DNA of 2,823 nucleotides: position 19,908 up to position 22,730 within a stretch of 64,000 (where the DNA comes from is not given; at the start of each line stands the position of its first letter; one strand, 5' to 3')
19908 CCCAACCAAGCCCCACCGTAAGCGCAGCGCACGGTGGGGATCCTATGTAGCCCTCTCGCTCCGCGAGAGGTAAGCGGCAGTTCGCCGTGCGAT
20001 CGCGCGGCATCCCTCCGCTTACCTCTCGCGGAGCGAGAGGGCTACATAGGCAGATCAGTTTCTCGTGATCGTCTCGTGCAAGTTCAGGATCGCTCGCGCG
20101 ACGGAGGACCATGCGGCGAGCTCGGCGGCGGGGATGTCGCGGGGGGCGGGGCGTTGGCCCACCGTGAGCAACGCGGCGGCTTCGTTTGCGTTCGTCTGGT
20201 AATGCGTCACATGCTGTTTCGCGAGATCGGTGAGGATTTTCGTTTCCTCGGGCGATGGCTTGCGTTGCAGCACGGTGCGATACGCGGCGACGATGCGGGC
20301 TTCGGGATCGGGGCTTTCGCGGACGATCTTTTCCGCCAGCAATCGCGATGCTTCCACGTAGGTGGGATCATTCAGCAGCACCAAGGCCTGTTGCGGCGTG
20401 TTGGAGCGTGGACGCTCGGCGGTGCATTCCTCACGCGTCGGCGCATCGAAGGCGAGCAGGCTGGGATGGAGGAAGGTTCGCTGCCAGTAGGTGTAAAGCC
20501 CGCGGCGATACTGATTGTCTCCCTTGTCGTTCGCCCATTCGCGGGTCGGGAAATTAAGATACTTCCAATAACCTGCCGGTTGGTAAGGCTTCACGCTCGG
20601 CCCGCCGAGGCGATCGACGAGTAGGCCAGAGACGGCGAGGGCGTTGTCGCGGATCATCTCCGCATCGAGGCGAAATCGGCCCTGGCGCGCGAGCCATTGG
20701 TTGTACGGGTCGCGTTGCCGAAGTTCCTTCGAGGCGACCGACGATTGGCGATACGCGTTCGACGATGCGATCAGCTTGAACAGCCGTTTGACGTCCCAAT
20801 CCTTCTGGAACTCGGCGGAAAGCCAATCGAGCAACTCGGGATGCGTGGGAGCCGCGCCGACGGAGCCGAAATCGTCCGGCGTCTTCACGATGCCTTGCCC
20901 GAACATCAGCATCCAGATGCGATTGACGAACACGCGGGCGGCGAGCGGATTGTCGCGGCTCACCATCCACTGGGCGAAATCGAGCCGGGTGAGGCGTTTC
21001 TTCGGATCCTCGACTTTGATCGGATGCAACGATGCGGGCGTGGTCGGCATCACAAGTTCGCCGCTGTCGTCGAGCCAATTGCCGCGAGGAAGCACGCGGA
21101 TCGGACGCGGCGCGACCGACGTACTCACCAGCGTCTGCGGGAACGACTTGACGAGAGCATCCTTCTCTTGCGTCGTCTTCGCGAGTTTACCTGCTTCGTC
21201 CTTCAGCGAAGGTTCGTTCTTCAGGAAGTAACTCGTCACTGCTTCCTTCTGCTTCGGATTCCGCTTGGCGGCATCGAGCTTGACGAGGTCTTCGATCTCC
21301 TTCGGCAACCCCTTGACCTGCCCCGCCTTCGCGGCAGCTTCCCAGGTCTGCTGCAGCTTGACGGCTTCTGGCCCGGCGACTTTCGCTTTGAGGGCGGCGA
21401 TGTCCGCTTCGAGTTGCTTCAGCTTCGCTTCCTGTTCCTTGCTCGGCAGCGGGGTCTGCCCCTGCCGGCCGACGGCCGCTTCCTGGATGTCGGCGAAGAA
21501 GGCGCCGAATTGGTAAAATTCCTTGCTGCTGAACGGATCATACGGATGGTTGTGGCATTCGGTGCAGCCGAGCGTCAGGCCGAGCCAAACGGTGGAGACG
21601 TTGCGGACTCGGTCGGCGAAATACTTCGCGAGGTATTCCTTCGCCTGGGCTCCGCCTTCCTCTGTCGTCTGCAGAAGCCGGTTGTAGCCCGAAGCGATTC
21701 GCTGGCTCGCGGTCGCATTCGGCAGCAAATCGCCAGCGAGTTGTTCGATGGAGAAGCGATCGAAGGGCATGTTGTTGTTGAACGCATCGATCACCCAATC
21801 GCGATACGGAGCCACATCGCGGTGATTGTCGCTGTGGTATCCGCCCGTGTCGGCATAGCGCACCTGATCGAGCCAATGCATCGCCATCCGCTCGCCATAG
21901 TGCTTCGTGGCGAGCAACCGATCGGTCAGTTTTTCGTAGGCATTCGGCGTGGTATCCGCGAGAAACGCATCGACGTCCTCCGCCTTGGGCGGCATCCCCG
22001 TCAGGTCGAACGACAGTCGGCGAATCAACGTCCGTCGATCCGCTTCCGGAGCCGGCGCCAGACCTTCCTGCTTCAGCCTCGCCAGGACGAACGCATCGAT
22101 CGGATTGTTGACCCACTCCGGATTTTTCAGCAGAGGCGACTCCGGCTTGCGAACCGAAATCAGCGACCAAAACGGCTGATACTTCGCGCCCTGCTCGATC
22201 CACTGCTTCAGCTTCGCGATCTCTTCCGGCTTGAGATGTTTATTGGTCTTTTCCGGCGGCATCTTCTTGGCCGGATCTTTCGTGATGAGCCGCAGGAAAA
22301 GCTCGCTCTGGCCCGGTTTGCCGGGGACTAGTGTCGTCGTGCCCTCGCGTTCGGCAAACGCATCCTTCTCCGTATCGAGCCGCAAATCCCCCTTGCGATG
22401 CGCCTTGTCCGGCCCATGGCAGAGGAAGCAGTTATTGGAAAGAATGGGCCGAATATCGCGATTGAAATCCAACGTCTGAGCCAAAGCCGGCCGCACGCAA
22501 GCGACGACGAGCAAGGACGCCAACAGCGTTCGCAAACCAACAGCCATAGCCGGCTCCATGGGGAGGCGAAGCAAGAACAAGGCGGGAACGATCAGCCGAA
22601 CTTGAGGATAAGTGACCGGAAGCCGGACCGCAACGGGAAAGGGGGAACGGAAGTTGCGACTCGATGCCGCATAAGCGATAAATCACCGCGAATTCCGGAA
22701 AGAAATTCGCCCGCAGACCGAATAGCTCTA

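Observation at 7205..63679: Clustered gene decay: nonsense codons at conserved positions and multi-frameshift genes beside long intact genes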

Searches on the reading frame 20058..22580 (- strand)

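Call 21: search_protein_families(library=pfam, proteins=[window:20058-22580:-], max_evalue=0.001)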
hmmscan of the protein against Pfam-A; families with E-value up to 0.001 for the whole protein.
window:20058-22580:- (841 aa): 4 families
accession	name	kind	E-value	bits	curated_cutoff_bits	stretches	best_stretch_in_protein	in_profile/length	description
PF07587.16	PSD1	-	1.9e-99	332.5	28.5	1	531-786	1-243/244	Protein of unknown function (DUF1553)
PF07583.16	PSCyt2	-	4.2e-84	282.1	29.8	1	160-366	1-208/209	Protein of unknown function (DUF1549)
PF07635.16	PSCyt1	-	2.7e-15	57.2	22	1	51-110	1-58/59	Planctomycete cytochrome C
PF13442.11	Cytochrome_CBB3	-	5.1e-05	23.9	27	1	44-128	7-68/68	Cytochrome C oxidase, cbb3-type, subunit III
